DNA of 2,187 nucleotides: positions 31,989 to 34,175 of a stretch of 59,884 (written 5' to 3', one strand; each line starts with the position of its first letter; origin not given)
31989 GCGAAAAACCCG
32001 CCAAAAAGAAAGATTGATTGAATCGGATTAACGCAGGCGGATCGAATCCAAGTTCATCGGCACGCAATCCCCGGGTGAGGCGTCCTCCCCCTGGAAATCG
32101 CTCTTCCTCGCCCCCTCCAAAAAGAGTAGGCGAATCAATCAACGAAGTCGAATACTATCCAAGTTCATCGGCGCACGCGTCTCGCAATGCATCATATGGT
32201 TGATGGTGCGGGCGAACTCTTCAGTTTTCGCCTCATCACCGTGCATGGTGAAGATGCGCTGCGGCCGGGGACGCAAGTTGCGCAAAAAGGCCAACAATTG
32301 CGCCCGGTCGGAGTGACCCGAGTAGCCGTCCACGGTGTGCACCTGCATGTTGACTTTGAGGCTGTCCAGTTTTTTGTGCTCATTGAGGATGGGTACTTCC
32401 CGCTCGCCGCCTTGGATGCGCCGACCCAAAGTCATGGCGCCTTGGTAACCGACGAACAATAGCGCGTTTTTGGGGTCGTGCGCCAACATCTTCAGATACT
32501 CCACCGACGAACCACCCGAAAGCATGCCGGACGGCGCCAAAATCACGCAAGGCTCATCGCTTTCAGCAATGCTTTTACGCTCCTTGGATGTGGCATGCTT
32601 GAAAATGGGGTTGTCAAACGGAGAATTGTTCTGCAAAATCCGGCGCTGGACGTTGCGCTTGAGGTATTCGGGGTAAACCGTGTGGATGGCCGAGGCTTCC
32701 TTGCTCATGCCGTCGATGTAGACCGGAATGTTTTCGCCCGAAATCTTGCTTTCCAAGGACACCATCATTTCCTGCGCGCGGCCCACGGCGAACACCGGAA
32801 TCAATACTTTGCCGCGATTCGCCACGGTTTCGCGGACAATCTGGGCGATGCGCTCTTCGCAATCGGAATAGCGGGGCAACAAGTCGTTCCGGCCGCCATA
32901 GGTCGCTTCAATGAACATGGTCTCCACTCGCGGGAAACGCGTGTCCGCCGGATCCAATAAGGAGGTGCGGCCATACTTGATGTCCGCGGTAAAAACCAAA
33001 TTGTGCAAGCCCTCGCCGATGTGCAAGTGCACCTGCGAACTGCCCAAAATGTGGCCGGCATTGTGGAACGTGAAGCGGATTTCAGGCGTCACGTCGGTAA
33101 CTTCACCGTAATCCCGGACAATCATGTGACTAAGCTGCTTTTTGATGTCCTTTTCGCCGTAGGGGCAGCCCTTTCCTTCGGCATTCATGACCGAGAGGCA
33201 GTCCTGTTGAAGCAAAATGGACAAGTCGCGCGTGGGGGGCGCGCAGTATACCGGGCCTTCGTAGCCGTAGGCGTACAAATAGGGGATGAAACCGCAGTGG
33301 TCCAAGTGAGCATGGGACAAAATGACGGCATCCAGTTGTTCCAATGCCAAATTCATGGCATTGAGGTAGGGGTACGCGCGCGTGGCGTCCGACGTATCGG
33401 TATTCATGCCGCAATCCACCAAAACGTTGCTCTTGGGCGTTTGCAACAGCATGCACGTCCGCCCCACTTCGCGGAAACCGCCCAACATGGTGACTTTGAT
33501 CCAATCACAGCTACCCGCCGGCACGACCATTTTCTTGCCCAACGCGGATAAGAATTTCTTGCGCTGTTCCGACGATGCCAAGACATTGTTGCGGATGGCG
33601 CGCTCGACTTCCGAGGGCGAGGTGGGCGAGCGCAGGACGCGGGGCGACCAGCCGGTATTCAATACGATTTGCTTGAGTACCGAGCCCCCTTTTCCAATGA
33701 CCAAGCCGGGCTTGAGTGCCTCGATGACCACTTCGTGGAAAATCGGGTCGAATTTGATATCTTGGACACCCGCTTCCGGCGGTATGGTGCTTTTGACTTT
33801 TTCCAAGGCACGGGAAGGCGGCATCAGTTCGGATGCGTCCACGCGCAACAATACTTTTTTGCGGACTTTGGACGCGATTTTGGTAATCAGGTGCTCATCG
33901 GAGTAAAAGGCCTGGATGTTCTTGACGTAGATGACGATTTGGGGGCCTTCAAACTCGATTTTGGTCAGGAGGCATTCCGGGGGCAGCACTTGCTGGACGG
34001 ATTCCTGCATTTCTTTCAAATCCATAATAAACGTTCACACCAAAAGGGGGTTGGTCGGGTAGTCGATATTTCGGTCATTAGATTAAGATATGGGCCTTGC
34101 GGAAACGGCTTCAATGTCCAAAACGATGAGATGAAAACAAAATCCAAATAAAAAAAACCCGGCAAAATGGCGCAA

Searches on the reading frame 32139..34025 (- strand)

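Call 57: search_protein_families(library=pfam, proteins=[window:32139-34025:-], max_evalue=0.001)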
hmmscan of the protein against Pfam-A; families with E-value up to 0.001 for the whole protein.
window:32139-34025:- (628 aa): 7 families
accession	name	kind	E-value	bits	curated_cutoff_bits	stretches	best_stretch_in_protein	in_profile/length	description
PF10996.14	Beta-Casp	-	2e-28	99.8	27.7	1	417-537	1-120/120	Beta-Casp domain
PF17214.9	KH_TffA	-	1.9e-20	73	22.6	1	3-66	4-67/68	Transcription termination factor FttA, KH domain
PF07521.17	RMMBL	-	1.2e-17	64.1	21.6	1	556-616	2-60/63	Zn-dependent metallo-hydrolase RNA specificity domain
PF00753.33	Lactamase_B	-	1.5e-16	61.4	22.7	1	188-366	5-167/196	Metallo-beta-lactamase superfamily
PF16661.11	Lactamase_B_6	-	1e-11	45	27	1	194-361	2-174/193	Metallo-beta-lactamase superfamily domain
PF12706.13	Lactamase_B_2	-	1.6e-09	38.1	27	1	200-375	2-165/200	Beta-lactamase superfamily domain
PF07650.23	KH_2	-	0.00087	19.5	22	0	85-120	13-50/78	KH domain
